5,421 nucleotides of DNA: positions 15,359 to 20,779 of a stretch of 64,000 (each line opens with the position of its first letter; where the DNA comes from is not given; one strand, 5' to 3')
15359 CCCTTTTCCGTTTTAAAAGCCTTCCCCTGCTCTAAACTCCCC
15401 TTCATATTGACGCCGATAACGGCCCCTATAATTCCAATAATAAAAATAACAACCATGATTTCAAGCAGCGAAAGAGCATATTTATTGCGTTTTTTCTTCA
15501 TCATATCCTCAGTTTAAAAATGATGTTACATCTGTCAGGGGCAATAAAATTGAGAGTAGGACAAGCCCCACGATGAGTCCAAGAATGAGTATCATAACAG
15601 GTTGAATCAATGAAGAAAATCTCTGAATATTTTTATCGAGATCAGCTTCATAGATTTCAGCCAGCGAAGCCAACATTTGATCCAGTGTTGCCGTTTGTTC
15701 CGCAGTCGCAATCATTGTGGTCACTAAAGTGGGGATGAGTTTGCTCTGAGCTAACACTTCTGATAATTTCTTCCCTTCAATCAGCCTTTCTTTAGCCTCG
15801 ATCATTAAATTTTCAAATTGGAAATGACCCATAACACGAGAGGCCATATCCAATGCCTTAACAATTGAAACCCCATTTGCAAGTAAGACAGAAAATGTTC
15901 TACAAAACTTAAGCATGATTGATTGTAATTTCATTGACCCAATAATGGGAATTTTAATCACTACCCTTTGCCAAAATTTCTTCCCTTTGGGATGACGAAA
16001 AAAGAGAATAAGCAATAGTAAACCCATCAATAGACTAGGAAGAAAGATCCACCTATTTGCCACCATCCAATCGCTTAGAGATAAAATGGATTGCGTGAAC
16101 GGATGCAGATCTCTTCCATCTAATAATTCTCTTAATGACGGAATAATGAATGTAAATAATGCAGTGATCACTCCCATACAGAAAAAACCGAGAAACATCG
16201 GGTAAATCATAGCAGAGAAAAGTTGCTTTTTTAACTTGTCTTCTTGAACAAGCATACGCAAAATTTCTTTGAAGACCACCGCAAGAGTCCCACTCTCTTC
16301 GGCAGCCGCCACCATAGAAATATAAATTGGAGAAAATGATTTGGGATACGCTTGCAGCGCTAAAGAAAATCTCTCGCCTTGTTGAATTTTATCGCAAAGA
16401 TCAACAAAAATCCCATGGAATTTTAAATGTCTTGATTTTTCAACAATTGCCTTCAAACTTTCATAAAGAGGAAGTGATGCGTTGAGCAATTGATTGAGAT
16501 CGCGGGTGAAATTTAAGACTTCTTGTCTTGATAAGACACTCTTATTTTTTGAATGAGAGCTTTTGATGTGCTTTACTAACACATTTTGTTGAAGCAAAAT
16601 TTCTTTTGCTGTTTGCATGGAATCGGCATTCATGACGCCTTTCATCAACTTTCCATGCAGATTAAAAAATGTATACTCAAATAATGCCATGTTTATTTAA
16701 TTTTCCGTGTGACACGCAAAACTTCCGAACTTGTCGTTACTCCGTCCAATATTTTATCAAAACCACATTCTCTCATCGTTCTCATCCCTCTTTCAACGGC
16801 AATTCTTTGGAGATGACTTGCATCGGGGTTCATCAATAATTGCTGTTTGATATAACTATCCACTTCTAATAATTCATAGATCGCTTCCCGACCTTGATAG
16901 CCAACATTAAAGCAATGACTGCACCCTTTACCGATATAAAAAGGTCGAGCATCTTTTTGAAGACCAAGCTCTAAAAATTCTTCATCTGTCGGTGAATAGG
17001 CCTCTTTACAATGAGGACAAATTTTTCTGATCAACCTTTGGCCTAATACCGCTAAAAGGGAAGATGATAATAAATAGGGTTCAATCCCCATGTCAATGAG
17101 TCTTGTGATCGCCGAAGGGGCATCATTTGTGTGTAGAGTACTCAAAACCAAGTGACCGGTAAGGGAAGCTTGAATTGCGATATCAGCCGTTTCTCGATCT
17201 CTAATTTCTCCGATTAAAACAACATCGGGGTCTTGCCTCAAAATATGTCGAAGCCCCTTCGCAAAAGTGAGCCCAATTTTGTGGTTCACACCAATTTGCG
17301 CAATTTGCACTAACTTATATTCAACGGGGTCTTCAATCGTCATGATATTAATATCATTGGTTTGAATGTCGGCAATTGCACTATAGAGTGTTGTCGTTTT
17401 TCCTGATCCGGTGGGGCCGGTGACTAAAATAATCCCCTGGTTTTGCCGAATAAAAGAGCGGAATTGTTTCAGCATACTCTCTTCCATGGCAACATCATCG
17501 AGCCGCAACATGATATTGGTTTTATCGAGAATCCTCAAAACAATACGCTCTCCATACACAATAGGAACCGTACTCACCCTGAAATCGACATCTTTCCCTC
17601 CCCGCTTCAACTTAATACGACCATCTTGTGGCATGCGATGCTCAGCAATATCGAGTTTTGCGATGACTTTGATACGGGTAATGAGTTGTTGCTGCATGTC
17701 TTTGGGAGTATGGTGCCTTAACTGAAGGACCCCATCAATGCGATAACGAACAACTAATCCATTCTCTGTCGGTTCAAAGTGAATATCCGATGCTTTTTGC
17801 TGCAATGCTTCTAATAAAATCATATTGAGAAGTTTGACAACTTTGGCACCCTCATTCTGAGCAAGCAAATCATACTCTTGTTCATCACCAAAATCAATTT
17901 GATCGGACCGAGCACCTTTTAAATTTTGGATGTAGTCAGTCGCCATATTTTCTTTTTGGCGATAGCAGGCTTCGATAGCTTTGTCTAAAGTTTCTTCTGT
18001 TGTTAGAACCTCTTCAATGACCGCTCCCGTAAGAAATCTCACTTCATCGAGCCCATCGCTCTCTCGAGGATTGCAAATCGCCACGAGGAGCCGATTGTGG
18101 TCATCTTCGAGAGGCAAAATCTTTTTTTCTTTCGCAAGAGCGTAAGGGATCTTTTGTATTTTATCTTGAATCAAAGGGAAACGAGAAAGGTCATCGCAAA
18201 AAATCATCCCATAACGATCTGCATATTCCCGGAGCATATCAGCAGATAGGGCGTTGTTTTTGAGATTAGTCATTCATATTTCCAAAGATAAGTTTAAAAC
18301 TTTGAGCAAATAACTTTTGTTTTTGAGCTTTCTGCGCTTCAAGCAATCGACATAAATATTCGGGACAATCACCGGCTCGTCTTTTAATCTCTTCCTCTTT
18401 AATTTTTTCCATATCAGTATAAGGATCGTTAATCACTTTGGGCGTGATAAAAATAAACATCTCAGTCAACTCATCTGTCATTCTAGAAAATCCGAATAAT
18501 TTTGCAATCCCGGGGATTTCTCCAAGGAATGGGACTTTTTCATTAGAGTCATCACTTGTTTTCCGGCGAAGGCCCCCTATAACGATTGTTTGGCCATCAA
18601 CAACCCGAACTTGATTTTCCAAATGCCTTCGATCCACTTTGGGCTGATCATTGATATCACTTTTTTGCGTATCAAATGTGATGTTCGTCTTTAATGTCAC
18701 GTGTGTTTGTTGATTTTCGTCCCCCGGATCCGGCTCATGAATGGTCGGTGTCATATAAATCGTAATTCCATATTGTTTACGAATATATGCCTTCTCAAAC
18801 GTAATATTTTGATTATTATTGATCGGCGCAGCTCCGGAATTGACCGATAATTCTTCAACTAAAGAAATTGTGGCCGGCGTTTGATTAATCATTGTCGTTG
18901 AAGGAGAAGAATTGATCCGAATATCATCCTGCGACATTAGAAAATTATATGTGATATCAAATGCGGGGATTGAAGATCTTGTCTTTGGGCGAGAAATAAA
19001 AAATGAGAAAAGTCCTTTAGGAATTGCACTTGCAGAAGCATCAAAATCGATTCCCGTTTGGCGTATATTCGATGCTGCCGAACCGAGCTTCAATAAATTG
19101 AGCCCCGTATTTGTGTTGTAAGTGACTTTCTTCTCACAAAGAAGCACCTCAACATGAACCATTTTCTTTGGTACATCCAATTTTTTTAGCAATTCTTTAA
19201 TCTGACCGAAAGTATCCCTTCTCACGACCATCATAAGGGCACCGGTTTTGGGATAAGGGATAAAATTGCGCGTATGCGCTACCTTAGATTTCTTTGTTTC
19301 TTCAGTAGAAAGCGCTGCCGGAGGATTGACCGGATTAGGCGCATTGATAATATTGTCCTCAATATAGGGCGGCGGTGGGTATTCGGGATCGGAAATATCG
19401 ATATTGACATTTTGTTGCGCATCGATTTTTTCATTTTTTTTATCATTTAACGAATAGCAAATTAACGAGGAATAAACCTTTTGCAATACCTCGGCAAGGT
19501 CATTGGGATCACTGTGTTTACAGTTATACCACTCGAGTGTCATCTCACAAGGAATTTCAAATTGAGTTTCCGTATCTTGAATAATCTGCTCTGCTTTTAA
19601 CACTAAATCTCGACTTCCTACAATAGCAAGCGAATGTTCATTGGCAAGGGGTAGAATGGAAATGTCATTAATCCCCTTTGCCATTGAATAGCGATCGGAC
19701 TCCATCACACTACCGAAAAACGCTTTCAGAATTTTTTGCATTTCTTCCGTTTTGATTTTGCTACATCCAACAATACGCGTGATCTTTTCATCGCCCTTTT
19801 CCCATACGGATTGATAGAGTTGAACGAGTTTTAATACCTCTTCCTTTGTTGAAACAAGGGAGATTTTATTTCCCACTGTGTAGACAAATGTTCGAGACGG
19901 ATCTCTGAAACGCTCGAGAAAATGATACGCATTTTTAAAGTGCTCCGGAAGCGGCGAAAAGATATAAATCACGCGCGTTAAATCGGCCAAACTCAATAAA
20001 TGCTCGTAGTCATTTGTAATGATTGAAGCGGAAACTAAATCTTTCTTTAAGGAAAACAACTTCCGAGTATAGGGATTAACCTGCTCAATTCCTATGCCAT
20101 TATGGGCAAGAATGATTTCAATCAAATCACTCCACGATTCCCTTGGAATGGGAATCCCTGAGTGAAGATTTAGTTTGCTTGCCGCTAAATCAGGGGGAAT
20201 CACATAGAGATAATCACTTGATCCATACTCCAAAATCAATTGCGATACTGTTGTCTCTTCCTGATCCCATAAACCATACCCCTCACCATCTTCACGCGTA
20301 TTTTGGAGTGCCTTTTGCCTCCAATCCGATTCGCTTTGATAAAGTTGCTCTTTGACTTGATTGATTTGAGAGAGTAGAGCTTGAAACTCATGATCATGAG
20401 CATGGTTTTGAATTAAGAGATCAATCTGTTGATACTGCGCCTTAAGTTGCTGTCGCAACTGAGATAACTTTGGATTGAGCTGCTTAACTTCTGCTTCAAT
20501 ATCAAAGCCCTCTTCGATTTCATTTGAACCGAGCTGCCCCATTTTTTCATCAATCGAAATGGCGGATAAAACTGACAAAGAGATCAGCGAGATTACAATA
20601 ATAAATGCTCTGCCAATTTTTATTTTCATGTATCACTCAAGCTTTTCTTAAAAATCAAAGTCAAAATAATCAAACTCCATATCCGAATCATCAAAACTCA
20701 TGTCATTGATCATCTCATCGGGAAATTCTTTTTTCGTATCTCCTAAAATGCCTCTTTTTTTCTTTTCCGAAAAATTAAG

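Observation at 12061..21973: T2SS operon runs, with no convincing terminator, into an O-methyltransferase and three tandem 4-TM paralogues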

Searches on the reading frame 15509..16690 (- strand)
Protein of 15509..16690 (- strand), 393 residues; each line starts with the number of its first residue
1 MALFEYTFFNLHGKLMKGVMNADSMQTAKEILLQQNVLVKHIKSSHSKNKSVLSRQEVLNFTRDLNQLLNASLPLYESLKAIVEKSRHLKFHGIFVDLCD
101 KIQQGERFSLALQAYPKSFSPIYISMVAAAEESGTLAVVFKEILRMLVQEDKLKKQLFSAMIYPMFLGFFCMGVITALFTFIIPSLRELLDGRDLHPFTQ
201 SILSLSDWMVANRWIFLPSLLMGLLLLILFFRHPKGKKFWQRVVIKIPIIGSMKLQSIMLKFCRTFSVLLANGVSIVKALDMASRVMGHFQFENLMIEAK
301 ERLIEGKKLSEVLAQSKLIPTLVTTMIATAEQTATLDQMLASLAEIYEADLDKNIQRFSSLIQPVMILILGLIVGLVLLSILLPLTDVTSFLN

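Call 3: search_protein_families(library=pfam, proteins=[window:15509-16690:-], max_evalue=0.1)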
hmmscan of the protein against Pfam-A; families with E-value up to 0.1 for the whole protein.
window:15509-16690:- (393 aa): 2 families
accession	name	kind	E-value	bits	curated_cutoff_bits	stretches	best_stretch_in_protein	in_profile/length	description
PF00482.28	T2SSF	-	1.1e-51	174.4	25.2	2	262-384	1-125/125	Type II secretion system (T2SS), protein F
PF08638.16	Med14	-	0.022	14.7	25.6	1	9-79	92-161/191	Mediator complex subunit MED14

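Call 7: search_protein_families(library=ncbifam, proteins=[window:15509-16690:-], max_evalue=0.01)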
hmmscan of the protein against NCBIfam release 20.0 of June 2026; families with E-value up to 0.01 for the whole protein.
window:15509-16690:- (393 aa): 6 families
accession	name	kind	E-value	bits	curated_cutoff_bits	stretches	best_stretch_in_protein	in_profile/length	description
TIGR02120.1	GspF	equivalog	3.9e-83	279.9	424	1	4-390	1-399/401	type II secretion system inner membrane protein GspF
NF052607.1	T4PiliAsmPilCThrm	equivalog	3.1e-66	224.1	700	1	1-390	1-402/406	type IV pilus assembly protein PilC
NF052606.1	T4PiliAsmPilCMyx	equivalog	1.1e-63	215.6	700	1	12-388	30-414/419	type IV pilus assembly protein PilC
NF007861.0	PRK10573.1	equivalog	2.5e-57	194.7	401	1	3-388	6-394/401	protein transport protein HofC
NF047826.1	T3SSXpsF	equivalog_domain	1.1e-48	166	650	1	1-390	1-402/405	type II secretion system protein XpsF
NF041012.2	T4P_ComGB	equivalog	2.8e-39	135.4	240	1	59-386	4-328/332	competence type IV pilus assembly protein ComGB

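Call 10: find_related_loci(query=window:15509-16690:-, collection=genome_contigs, flank=10000)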
Query window:15509-16690:- (393 aa) in genome_contigs; peptide patterns used: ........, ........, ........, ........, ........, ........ (x = any residue, [..] = any of these).
20 stretches matched a pattern; 1 encode a relative of the query (tblastn E <= 1e-3); 1 distinct loci.
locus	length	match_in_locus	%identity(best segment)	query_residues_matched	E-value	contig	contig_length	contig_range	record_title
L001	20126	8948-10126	60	1-393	4e-161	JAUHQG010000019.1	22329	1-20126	MAG: Candidatus Amphrikana amoebophyrae isolate SimkAspAT52 c_000000000019, whole genome shotgun sequence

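Call 65: search_protein_families(library=pfam, proteins=[L001:10600-11055:+], max_evalue=0.001)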
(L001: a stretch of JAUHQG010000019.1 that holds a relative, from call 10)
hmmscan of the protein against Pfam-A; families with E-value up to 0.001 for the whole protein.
L001:10600-11055:+ (151 aa): 1 family
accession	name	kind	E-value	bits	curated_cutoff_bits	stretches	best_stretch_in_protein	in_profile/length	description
PF07963.17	N_methyl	-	0.0007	19.5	21.2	0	11-30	7-26/27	Prokaryotic N-terminal methylation motif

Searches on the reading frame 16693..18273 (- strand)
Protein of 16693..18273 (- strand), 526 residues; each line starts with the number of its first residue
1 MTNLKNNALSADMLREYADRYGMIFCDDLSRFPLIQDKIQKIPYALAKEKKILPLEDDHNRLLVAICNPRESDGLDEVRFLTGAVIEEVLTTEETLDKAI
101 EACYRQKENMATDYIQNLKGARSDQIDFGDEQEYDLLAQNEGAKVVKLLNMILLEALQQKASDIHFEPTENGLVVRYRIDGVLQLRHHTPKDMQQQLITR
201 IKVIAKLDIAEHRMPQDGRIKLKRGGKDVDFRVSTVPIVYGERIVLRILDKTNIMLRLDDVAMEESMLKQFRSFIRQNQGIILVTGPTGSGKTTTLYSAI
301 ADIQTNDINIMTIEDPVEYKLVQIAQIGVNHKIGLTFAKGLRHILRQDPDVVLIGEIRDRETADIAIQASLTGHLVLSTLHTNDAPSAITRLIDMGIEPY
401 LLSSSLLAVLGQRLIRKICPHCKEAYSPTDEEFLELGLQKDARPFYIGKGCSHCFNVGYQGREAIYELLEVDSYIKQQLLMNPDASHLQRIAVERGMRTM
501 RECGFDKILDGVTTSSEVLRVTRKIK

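Call 3: search_protein_families(library=pfam, proteins=[window:16693-18273:-], max_evalue=0.1)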
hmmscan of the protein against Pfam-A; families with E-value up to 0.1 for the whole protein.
window:16693-18273:- (526 aa): 23 families
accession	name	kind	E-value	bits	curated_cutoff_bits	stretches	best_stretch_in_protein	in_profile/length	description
PF00437.27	T2SSE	-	5.1e-136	453.6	24.9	1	140-520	3-370/370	Type II/IV secretion system protein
PF05157.20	MshEN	-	8.1e-15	55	23.1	1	28-108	7-88/90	MshEN domain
PF25199.1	nSTAND_NTPase5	-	9.3e-06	26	34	1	276-321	38-84/145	Novel STAND NTPase 5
PF13401.12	AAA_22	-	0.00019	22.2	27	1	276-321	2-47/130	AAA domain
PF04851.21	ResIII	-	0.00056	20.3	22.5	1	263-306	7-50/164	Type III restriction enzyme, res subunit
PF13173.12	AAA_14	-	0.00072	20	27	1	279-365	2-79/129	AAA domain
PF13191.12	AAA_16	-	0.00098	20.1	32.6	1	271-383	16-114/167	AAA ATPase domain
PF20720.3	nSTAND3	-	0.0016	18.6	27.2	1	277-319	15-57/155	Novel STAND NTPase 3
PF13476.12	AAA_23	-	0.0043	18.2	27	1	278-296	18-36/201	AAA domain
PF13555.12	AAA_29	-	0.0075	16.4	27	1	277-296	20-39/61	P-loop containing region of AAA domain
PF13604.12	AAA_30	-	0.0091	16.2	27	1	271-305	10-44/191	AAA domain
PF01580.24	FtsK_SpoIIIE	-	0.01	15.7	24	0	273-303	33-63/221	FtsK/SpoIIIE family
PF13086.12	AAA_11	-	0.012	15.8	27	1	266-304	5-42/257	AAA domain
PF12775.13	AAA_7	-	0.016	15.1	25.8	1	274-313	28-67/181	P-loop containing dynein motor region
PF01637.24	ATPase_2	-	0.028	14.7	33.2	1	269-309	9-50/225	ATPase domain predominantly from Archaea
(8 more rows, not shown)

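Call 7: search_protein_families(library=ncbifam, proteins=[window:16693-18273:-], max_evalue=0.01)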
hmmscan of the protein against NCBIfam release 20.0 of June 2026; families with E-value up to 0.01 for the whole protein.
window:16693-18273:- (526 aa): 23 families
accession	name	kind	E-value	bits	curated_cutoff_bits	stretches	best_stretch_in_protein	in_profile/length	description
TIGR02533.1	type_II_gspE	equivalog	2.9e-191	636.4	630.25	1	39-522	1-486/486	type II secretion system ATPase GspE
TIGR02538.1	type_IV_pilB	equivalog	2.9e-169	564.3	675.65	1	7-523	39-563/564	type IV-A pilus assembly ATPase PilB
NF053534.1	T4PilAsmATPsTfpB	equivalog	2.8e-142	475.1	850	1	42-522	97-582/584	type IV pilus assembly ATPase TfpB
NF007755.0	PRK10436.1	equivalog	4.4e-140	467.4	617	1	45-522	12-459/465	type II secretion system protein GspE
NF041000.1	ATPase_ComGA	equivalog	8.3e-82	274.2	300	1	151-416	2-266/267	competence type IV pilus ATPase ComGA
TIGR01420.1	pilT_fam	subfamily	2.3e-52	178.3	319.1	1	149-417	2-270/343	PilT/PilU family type 4a pilus ATPase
TIGR02525.1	plasmid_TraJ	equivalog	7.2e-27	94.3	368.3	1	217-395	89-272/372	plasmid transfer ATPase TraJ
TIGR02524.1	dot_icm_DotB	equivalog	8.9e-20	71.2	463.3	1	275-393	130-257/358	Dot/Icm type IV secretion system ATPase DotB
NF058587.1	archaellum_moto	equivalog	4.7e-17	61.9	550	1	277-397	273-398/527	archaellum flagellar ATPase motor FlaI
TIGR02782.1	TrbB_P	equivalog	2e-15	56.9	304.55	1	235-393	91-253/303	P-type conjugative transfer ATPase TrbB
TIGR02788.1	VirB11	equivalog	3.2e-14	52.7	249.95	1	267-395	129-265/308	P-type DNA transfer ATPase VirB11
NF010469.0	PRK13894.1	subfamily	2.2e-13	50.3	508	1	263-393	134-265/320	conjugal transfer ATPase TrbB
TIGR03819.1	heli_sec_ATPase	hypoth_equivalog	4.1e-13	49.2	373.15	1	199-396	101-301/340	TadA family conjugal transfer-associated ATPase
NF010407.0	PRK13833.1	subfamily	8.4e-13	48.4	499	1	250-397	112-264/323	conjugal transfer protein TrbB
NF053672.1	bindosome_BasE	exception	3.4e-09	36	1000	1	276-394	267-390/512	bindosome assembly system ATPase subunit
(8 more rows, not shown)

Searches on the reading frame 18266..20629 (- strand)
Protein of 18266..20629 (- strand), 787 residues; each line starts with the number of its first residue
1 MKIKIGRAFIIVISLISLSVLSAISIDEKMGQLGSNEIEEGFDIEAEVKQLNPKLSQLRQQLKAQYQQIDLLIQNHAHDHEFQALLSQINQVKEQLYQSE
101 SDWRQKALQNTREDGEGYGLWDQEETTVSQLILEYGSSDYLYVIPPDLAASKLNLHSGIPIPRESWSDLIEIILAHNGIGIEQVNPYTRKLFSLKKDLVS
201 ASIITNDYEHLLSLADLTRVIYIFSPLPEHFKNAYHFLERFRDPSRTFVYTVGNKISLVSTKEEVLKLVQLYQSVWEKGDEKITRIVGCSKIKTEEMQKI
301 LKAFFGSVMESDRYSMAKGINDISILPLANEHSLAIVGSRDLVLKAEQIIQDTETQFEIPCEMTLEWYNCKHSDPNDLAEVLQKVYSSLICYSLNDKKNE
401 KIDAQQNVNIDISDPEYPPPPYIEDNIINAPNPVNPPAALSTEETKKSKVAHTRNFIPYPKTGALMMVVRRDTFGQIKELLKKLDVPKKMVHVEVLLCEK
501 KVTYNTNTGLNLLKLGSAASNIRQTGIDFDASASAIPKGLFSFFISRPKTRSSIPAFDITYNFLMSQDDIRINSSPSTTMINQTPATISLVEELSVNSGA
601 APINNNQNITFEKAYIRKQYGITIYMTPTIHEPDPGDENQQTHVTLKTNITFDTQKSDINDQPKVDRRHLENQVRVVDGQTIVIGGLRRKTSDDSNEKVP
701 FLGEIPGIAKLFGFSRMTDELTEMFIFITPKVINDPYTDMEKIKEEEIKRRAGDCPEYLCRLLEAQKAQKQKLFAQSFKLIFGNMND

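Call 3: search_protein_families(library=pfam, proteins=[window:18266-20629:-], max_evalue=0.1)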
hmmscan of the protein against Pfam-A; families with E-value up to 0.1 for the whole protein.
window:18266-20629:- (787 aa): 5 families
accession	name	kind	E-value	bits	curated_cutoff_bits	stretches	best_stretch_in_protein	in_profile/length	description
PF00263.26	Secretin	-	7.9e-32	110.6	27.5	1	564-733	2-168/169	Bacterial type II and III secretion system protein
PF03958.22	Secretin_N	-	8.1e-12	45.6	28.2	1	367-489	3-68/69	Bacterial type II/III secretion system short domain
PF17098.10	Wtap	-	0.056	13.8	35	0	45-103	17-75/155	WTAP/Mum2p family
PF24471.1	KH_DEAH11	-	0.063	13.4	27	0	330-354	43-67/70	DEAH11-like, KH-domain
PF15035.11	Rootletin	-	0.096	13.1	36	0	47-108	80-139/188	Ciliary rootlet component, centrosome cohesion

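Call 7: search_protein_families(library=ncbifam, proteins=[window:18266-20629:-], max_evalue=0.01)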
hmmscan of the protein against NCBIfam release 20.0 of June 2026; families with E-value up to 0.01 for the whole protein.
window:18266-20629:- (787 aa): 8 families
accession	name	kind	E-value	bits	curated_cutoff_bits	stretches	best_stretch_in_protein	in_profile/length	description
TIGR02517.1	type_II_gspD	equivalog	9.4e-46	156.5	351.35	1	141-737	22-594/600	type II secretion system secretin GspD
TIGR02519.1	pilus_MshL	equivalog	5.2e-27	94.6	250.2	1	460-733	5-290/290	pilus (MSHA type) biogenesis protein MshL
TIGR02515.1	IV_pilus_PilQ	subfamily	4.8e-26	91.7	284.35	1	461-734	142-428/428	type IV pilus secretin PilQ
TIGR02516.1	type_III_yscC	equivalog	8.7e-19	67.4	238.45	1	443-734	188-462/463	type III secretion system outer membrane ring subunit SctC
NF010083.0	PRK13568.1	equivalog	6.2e-17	61.5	554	1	461-734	159-418/419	DNA uptake porin HofQ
NF042912.1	Amuc_1098_fam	equivalog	2.5e-12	45.7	750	1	651-734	715-797/805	Amuc_1098 family type IV pilus outer membrane protein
NF011873.0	PRK15346.1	equivalog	4.9e-10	38.7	524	1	443-715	225-476/499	EscC/YscC/HrcC family type III secretion system outer membrane ring protein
NF007851.2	PRK10560.1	exception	5.1e-10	38.7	598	1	663-734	339-410/412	DNA uptake porin HofQ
